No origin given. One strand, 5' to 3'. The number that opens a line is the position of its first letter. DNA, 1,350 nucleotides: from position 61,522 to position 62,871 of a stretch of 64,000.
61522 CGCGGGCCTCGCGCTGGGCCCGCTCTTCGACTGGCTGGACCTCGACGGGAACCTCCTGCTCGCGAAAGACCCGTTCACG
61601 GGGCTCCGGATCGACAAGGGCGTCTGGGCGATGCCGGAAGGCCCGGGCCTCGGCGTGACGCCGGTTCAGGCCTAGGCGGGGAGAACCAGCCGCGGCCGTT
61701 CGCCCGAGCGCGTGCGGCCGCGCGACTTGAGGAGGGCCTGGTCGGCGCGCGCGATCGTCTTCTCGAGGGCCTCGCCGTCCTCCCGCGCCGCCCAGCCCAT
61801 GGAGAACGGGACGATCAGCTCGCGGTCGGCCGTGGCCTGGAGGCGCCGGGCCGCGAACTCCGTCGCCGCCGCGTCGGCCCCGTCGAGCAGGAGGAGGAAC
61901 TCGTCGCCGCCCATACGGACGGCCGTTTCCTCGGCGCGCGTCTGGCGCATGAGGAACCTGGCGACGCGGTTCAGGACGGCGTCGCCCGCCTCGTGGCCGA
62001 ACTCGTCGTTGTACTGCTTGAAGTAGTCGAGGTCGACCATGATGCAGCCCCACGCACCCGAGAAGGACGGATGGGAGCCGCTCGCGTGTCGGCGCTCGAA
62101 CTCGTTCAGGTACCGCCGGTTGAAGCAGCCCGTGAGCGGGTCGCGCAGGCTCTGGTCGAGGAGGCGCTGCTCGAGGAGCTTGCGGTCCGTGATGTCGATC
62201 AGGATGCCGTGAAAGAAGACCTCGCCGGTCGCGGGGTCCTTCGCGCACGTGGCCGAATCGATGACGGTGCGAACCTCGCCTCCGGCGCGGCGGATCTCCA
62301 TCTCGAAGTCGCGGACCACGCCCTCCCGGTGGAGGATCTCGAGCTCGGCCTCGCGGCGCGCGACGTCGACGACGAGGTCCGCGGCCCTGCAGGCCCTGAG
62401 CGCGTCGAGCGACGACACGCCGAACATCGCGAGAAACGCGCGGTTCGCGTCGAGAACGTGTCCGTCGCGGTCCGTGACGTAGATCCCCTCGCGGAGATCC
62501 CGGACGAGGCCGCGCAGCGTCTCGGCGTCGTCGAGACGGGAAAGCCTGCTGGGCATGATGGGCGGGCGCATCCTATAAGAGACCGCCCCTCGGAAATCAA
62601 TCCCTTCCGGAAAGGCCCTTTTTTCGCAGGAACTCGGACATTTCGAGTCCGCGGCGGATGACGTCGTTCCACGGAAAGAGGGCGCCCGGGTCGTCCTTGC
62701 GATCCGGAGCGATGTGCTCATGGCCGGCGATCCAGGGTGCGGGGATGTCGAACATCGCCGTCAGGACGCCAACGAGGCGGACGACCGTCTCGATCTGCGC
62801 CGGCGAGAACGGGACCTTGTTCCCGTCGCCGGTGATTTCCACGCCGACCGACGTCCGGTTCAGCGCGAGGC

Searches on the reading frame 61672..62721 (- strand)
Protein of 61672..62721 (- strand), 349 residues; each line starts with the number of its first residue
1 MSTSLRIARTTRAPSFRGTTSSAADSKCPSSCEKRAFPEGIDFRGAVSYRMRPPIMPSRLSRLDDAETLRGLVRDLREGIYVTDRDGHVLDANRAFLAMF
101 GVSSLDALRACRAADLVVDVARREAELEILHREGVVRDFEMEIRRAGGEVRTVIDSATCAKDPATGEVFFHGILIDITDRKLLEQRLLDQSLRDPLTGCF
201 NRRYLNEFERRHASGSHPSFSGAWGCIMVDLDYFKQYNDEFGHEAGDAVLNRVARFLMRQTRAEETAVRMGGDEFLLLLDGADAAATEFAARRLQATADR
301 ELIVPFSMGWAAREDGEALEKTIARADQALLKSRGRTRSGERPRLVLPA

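Call 55: find_encoding_contigs(protein=window:61672-62721:-, flank=10000, max_places=1)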
Protein window:61672-62721:- (349 aa): no gene with exactly this product is on record in the collection.
